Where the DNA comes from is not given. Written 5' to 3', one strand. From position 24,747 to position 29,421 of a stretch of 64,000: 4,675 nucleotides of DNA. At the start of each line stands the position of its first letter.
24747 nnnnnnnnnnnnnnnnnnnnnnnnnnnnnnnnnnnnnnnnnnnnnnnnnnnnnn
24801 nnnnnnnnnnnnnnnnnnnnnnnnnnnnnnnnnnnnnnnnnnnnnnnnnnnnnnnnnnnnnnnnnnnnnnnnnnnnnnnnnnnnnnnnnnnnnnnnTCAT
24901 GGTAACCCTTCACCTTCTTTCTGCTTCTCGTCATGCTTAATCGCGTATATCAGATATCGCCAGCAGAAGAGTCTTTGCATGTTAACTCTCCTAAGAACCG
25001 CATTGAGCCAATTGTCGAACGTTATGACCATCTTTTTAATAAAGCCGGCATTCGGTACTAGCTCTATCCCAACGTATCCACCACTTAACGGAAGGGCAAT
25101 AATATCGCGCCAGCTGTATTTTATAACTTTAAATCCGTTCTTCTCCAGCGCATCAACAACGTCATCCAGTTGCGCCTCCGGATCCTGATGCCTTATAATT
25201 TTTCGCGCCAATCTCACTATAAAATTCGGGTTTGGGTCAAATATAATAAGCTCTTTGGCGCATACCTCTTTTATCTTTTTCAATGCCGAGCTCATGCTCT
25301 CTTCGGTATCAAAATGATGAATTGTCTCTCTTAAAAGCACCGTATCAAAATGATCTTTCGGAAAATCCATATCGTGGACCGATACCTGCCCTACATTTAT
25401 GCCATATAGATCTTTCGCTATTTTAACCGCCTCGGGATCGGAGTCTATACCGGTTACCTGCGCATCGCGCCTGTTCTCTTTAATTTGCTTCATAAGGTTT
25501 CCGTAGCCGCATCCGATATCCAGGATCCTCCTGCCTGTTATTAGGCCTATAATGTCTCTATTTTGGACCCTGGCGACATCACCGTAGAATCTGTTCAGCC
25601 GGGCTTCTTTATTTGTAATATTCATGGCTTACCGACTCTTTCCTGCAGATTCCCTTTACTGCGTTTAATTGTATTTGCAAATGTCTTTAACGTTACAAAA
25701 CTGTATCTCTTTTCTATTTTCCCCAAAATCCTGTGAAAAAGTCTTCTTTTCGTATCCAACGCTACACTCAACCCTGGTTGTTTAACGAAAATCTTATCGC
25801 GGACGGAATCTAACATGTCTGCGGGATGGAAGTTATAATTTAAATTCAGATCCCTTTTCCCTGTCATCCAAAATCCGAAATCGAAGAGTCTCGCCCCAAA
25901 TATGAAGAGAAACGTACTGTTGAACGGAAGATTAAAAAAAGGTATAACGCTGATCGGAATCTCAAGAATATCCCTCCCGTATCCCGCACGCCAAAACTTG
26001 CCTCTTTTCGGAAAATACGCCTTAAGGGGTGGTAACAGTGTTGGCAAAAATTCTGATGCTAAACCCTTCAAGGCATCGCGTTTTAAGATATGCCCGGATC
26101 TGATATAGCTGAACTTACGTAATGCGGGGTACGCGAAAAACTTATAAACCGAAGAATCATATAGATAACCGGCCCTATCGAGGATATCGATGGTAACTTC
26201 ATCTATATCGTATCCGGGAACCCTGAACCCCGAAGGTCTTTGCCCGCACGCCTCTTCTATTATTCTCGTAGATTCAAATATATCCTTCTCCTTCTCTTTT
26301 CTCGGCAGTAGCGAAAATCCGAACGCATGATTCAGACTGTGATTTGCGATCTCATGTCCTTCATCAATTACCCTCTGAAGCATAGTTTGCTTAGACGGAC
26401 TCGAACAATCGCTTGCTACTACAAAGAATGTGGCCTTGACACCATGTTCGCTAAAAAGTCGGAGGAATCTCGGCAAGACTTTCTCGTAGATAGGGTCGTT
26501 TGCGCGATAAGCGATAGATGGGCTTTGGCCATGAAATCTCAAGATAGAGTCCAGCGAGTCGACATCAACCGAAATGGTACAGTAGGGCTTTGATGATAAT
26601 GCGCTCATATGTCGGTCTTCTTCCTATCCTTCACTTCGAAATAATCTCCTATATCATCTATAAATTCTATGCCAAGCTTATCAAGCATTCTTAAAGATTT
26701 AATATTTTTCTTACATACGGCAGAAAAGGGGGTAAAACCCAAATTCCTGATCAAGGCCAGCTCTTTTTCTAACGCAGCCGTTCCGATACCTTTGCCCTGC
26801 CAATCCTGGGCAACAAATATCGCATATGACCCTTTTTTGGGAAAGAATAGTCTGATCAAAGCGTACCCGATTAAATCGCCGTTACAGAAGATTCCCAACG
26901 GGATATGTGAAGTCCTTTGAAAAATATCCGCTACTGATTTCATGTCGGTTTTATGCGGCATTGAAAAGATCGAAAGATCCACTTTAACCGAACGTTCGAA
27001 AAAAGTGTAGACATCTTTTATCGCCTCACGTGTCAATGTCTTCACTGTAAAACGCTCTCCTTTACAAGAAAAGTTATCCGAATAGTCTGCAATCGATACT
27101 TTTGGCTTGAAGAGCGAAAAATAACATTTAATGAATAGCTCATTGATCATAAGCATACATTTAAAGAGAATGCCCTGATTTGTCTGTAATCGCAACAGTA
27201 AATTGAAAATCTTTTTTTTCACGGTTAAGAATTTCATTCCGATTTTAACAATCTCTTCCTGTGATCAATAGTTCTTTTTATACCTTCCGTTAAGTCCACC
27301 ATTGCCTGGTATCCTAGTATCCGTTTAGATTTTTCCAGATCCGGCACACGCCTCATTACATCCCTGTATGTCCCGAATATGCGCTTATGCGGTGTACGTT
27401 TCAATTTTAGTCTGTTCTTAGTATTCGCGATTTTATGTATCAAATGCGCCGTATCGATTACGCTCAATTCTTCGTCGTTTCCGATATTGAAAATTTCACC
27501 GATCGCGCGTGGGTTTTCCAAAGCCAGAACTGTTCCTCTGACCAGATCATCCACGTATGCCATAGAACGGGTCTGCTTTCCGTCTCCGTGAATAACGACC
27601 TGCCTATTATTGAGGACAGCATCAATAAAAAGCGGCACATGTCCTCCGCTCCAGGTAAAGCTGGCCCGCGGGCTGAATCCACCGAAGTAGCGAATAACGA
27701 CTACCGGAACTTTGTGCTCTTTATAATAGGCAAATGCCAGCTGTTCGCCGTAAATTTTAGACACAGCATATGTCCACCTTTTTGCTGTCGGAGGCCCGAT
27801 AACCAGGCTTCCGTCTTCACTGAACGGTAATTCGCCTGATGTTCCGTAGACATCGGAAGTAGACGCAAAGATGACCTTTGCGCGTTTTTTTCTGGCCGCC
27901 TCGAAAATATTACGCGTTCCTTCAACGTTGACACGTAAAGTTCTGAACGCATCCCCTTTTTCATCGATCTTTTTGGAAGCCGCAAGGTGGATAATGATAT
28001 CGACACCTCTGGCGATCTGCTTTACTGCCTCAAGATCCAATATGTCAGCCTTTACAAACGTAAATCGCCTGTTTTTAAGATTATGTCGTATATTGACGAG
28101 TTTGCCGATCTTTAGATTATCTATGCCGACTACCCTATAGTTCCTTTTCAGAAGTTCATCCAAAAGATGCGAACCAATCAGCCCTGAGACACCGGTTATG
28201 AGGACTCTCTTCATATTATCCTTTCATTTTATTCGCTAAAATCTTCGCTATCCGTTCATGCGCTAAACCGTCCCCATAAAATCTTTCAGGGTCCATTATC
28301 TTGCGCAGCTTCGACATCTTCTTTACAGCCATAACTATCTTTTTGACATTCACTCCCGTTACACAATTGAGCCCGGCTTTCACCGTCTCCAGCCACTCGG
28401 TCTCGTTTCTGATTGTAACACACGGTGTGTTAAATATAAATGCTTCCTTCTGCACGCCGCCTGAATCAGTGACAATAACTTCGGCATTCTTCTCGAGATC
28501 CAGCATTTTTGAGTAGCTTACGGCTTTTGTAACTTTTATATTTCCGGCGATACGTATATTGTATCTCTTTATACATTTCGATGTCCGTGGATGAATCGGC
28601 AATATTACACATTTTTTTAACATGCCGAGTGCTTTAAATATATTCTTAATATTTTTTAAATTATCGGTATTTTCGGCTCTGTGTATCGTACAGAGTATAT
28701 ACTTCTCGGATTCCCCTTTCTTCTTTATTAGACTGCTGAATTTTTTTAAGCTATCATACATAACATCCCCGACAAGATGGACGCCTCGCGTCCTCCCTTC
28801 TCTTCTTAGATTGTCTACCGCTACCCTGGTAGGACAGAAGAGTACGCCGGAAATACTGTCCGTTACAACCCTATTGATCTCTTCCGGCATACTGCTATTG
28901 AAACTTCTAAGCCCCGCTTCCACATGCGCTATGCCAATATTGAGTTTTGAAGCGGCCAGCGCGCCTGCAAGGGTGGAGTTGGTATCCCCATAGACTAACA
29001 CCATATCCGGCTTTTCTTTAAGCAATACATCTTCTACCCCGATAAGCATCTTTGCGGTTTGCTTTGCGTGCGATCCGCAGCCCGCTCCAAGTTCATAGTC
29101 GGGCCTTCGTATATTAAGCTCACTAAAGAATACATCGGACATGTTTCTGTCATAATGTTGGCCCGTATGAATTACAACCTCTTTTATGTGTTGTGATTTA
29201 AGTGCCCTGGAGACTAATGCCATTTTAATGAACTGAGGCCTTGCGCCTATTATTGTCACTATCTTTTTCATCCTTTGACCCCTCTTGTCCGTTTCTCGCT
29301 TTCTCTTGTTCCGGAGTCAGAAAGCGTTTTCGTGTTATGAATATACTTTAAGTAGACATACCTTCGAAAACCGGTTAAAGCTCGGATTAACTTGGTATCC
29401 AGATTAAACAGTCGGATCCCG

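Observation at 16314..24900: Two Dpm1/GtrB-like GT2 synthases each paired with a GT-C (ArnT/PMT-like) membrane transferase: extracytoplasmic glycosylation via polyprenyl-phosphate monosaccharides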

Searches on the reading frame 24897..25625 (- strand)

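Call 4: search_protein_families(library=pfam, proteins=[window:24897-25625:-], max_evalue=0.01)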
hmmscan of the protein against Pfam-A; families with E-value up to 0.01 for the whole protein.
window:24897-25625:- (242 aa): 9 families
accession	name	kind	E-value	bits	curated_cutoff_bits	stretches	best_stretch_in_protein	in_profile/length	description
PF13649.12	Methyltransf_25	-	9.1e-17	62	27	1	34-123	1-94/97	Methyltransferase domain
PF08241.18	Methyltransf_11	-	1.2e-15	58.3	21.2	1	35-124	1-89/95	Methyltransferase domain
PF08242.18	Methyltransf_12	-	1.9e-14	54.6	30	1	35-123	1-93/98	Methyltransferase domain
PF13847.12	Methyltransf_31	-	4.1e-14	52.9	27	1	31-129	4-108/145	Methyltransferase domain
PF13489.12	Methyltransf_23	-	6e-13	49.3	27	1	30-150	22-138/164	Methyltransferase domain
PF07021.18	MetW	-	5.2e-09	36.5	21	1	29-132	11-111/193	Methionine biosynthesis protein MetW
PF05175.20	MTS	-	1.3e-07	31.9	23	1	31-99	32-105/170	Methyltransferase small domain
PF02353.26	CMAS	-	2.1e-05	24.4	27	1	25-108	57-143/273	Mycolic acid cyclopropane synthetase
PF00891.24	Methyltransf_2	-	0.0019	18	22.3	1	32-124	64-158/210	O-methyltransferase domain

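Call 53: search_protein_families(library=ncbifam, proteins=[window:24897-25625:-], max_evalue=0.00001)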
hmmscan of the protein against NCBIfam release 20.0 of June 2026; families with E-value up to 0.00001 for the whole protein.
window:24897-25625:- (242 aa): 13 families
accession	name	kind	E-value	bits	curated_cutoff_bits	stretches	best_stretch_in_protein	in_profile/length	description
TIGR02081.1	metW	equivalog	8.9e-11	41.7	189.5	1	24-144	6-122/194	methionine biosynthesis protein MetW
NF004851.0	PRK06202.1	equivalog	2e-10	40.5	243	1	30-129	60-165/237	hypothetical protein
NF043040.1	corrin_prot_MT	hypoth_equivalog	1e-09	38.1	180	1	15-122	25-139/216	corrinoid protein-associated methyltransferase CpaM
NF010703.0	PRK14103.1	equivalog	2.1e-09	37.2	320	1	8-105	13-102/256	trans-aconitate 2-methyltransferase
TIGR01983.1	UbiG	equivalog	1.1e-08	34.6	102.95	1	27-117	46-142/228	bifunctional 2-polyprenyl-6-hydroxyphenol methylase/3-demethylubiquinol 3-O-methyltransferase UbiG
NF045667.1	MTase_DVU1556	equivalog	1.7e-08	34.2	155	1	25-98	17-90/213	DVU_1556 family methyltransferase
TIGR02021.1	BchM-ChlM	equivalog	3.2e-08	33.3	158.9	1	28-134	52-158/218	magnesium protoporphyrin IX methyltransferase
TIGR04290.1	meth_Rta_06860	hypoth_equivalog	6.8e-08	32.2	300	1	12-129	27-149/226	TIGR04290 family methyltransferase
TIGR04074.1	bacter_Hen1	equivalog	1.2e-06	27.3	340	1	29-148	281-414/462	3' terminal RNA ribose 2'-O-methyltransferase Hen1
TIGR02072.1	BioC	equivalog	2.1e-06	27.8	184.95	1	30-107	34-112/244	malonyl-ACP O-methyltransferase BioC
TIGR03534.1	RF_mod_PrmC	equivalog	4.3e-06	26.4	199.1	1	32-72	90-130/253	peptide chain release factor N(5)-glutamine methyltransferase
NF045825.1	FAmtase_mtf2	equivalog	4.6e-06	26.1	400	1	29-106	57-137/248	fatty-acid O-methyltransferase Mtf2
NF008686.0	PRK11705.1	equivalog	8.5e-06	25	400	0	27-96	164-232/383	cyclopropane fatty acyl phospholipid synthase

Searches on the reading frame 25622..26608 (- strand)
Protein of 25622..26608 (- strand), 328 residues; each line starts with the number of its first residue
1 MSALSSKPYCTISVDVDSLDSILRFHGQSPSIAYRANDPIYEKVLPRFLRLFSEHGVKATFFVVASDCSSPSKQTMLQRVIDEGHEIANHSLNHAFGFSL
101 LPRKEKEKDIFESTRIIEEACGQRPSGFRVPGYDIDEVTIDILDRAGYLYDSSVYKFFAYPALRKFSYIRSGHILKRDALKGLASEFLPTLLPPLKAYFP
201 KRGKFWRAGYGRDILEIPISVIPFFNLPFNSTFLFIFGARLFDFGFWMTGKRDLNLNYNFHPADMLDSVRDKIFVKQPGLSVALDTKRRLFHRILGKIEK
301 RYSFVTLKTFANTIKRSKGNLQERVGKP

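Call 4: search_protein_families(library=pfam, proteins=[window:25622-26608:-], max_evalue=0.01)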
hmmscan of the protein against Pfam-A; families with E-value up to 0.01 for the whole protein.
window:25622-26608:- (328 aa): 2 families
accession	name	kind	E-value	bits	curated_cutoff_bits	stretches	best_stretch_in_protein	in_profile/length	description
PF01522.26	Polysacc_deac_1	-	3.6e-20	72.6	23.1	1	38-148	14-121/124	Polysaccharide deacetylase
PF10096.14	DUF2334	-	0.00026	21.1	26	1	74-161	56-161/203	Uncharacterized protein conserved in bacteria (DUF2334)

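Call 53: search_protein_families(library=ncbifam, proteins=[window:25622-26608:-], max_evalue=0.00001)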
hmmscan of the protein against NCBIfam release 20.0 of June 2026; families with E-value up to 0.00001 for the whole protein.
window:25622-26608:- (328 aa): 8 families
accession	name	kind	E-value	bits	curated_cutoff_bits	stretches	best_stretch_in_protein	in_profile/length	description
TIGR03006.1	pepcterm_polyde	equivalog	7.3e-20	71.2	276.2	1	12-156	3-147/272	XrtA system polysaccharide deacetylase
TIGR02764.1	spore_ybaN_pdaB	equivalog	2e-13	50.6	237.4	1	39-148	15-121/191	polysaccharide deacetylase family sporulation protein PdaB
TIGR02873.1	spore_ylxY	hypoth_equivalog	2.7e-11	43.2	391.5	1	13-142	66-194/268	probable sporulation protein, polysaccharide deacetylase family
TIGR04243.1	nodulat_NodB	equivalog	4.7e-11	42.6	240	1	43-124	15-93/197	chitooligosaccharide deacetylase NodB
TIGR02884.1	spore_pdaA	equivalog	5.5e-09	36.1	298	1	41-149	47-154/224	delta-lactam-biosynthetic de-N-acetylase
NF045821.1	PgAcgDacpgdA1_Bac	equivalog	1.8e-08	33.6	400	1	45-138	103-193/282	peptidoglycan-N-acetylglucosamine deacetylase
NF045820.1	PgAcgDacpgdA_Strep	equivalog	4.8e-08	32.2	800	1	42-133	280-368/463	peptidoglycan-N-acetylglucosamine deacetylase PgdA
TIGR03212.1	uraD_N-term-dom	equivalog_domain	8.2e-08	31.6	424.6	1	47-156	81-186/297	allantoinase PuuE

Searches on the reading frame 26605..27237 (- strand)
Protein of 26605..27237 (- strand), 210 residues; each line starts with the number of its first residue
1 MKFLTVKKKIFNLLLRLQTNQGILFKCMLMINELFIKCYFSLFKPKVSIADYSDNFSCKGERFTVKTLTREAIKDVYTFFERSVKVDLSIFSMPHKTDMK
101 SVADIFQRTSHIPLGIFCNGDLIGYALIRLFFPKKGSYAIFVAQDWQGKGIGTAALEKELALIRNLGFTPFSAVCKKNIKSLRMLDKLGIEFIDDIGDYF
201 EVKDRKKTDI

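Call 5: search_protein_families(library=pfam, proteins=[window:26605-27237:-], max_evalue=0.001)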
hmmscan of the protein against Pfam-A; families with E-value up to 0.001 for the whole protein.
window:26605-27237:- (210 aa): 3 families
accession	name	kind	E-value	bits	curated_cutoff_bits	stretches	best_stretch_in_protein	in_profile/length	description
PF00583.31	Acetyltransf_1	-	1.2e-09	38.9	20.7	1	105-189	24-115/116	Acetyltransferase (GNAT) family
PF13508.13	Acetyltransf_7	-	5.3e-05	24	27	1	119-167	11-61/84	Acetyltransferase (GNAT) domain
PF13302.13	Acetyltransf_3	-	0.00031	21.9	25.4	1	65-190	4-137/138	Acetyltransferase (GNAT) domain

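Call 53: search_protein_families(library=ncbifam, proteins=[window:26605-27237:-], max_evalue=0.00001)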
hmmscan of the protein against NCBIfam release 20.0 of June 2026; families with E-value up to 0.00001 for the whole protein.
window:26605-27237:- (210 aa): 0 families

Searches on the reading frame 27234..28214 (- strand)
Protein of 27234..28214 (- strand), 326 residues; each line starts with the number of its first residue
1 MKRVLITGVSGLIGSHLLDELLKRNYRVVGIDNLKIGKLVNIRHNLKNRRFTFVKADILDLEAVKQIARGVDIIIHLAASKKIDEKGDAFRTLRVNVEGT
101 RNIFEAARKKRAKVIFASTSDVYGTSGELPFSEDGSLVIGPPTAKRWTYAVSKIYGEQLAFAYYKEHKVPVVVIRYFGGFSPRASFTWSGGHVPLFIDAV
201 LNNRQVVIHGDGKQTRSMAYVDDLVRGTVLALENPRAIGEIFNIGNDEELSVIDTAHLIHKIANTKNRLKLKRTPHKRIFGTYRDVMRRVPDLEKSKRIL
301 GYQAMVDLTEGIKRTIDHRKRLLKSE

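Call 5: search_protein_families(library=pfam, proteins=[window:27234-28214:-], max_evalue=0.001)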
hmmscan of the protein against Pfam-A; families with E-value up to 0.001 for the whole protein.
window:27234-28214:- (326 aa): 9 families
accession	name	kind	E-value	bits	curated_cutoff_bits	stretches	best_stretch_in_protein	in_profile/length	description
PF01370.27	Epimerase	-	5.4e-55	186.9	20.9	1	4-245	1-240/240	NAD dependent epimerase/dehydratase family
PF16363.11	GDP_Man_Dehyd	-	1e-53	183.4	27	1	5-315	1-332/332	GDP-mannose 4,6 dehydratase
PF01073.25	3Beta_HSD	-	7.6e-19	68.2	22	1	5-233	1-230/280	3-beta hydroxysteroid dehydrogenase/isomerase family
PF07993.18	NAD_binding_4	-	6.1e-18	65.3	20.1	1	59-175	77-203/258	Male sterility protein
PF04321.23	RmlD_sub_bind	-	5.1e-17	62.3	27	1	3-267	2-235/287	RmlD substrate binding domain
PF02719.21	Polysacc_synt_2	-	1.1e-14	54.8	20.2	1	4-119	1-128/293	Polysaccharide biosynthesis protein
PF13460.12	NAD_binding_10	-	1.9e-08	34.8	27.2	1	8-124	1-103/184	NAD(P)H-binding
PF00106.31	adh_short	-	6.8e-05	22.9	26.6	1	2-100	1-112/195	short chain dehydrogenase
PF05368.20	NmrA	-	0.00058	20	27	1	2-83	3-84/298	NmrA-like family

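Call 53: search_protein_families(library=ncbifam, proteins=[window:27234-28214:-], max_evalue=0.00001)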
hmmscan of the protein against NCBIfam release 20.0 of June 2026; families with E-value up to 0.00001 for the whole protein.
window:27234-28214:- (326 aa): 31 families (the best 25 are shown)
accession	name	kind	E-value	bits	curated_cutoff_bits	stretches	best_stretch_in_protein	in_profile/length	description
TIGR04180.1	EDH_00030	hypoth_equivalog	2.6e-47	161.3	475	1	4-305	1-295/297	NAD-dependent 4,6-dehydratase LegB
NF008872.0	PRK11908.1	equivalog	2.8e-39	135.2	294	1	1-320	1-336/349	bifunctional UDP-4-keto-pentose/UDP-xylose synthase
TIGR01181.1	dTDP_gluc_dehyt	equivalog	4.5e-38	131.1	365.1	1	3-317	1-309/321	dTDP-glucose 4,6-dehydratase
NF005998.1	PRK08125.1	equivalog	1.9e-34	119.1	777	1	2-318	316-648/649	bifunctional UDP-4-amino-4-deoxy-L-arabinose formyltransferase/UDP-glucuronic acid oxidase ArnA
TIGR01179.1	galE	equivalog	1.6e-32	112.6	262.3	1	3-321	1-327/332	UDP-glucose 4-epimerase GalE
NF011728.1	PRK15181.1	equivalog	5.6e-31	107.8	760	1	2-317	16-335/348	Vi polysaccharide biosynthesis UDP-N-acetylglucosaminuronic acid C-4 epimerase TviC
TIGR02197.1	heptose_epim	equivalog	3.1e-26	92.3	274.6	1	4-318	1-312/316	ADP-glyceromanno-heptose 6-epimerase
NF007582.0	PRK10217.1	equivalog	2.3e-22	79.6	698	1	1-311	1-323/355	dTDP-glucose 4,6-dehydratase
NF007490.0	PRK10084.1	subfamily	1.4e-20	73.7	649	1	3-317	2-332/361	dTDP-glucose 4,6-dehydratase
NF007956.0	PRK10675.1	subfamily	1.4e-19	70.4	394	1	3-259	2-276/338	UDP-glucose 4-epimerase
NF047922.1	GDPFucSynFcl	equivalog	1.9e-19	70.3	500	1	2-316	3-298/308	GDP-L-fucose synthase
TIGR03466.1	HpnA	hypoth_equivalog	2.2e-17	62.9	367.65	1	3-270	2-254/327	hopanoid-associated sugar epimerase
NF043036.1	ErythonDh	equivalog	2.7e-16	59.7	325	1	3-164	2-164/321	D-erythronate dehydrogenase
TIGR01214.1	rmlD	equivalog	4.8e-16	58.7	224.05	1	3-267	1-230/285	dTDP-4-dehydrorhamnose reductase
NF058621.1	DiazavRedAvaA7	equivalog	1.2e-15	57.9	400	1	3-249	2-234/304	3-diazoavenalumate denitrifying reductase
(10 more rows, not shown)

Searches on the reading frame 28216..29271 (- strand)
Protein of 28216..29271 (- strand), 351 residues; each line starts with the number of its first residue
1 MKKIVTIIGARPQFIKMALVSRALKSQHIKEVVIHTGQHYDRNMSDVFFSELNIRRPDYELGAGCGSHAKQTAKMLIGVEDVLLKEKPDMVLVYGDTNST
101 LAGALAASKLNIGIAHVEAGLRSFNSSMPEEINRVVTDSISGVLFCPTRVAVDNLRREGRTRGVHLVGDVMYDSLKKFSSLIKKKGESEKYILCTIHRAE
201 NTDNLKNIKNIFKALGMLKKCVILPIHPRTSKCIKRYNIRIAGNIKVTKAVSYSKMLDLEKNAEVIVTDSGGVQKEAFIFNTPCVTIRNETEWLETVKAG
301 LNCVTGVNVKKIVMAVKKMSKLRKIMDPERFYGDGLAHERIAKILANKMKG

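Call 5: search_protein_families(library=pfam, proteins=[window:28216-29271:-], max_evalue=0.001)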
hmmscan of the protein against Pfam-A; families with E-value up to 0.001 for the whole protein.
window:28216-29271:- (351 aa): 1 family
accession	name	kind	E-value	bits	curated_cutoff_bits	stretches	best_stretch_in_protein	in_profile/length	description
PF02350.25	Epimerase_2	-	3.5e-107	358.7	30.6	1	24-345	3-346/347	UDP-N-acetylglucosamine 2-epimerase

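Call 53: search_protein_families(library=ncbifam, proteins=[window:28216-29271:-], max_evalue=0.00001)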
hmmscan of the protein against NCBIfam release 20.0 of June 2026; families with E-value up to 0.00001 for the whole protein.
window:28216-29271:- (351 aa): 2 families
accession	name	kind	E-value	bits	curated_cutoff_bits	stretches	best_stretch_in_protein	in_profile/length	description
TIGR00236.1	wecB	equivalog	2.7e-94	316.3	210.15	1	3-348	2-365/366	non-hydrolyzing UDP-N-acetylglucosamine 2-epimerase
TIGR03568.1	NeuC_NnaA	equivalog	3.3e-23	82.2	235.9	1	2-345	1-365/365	UDP-N-acetylglucosamine 2-epimerase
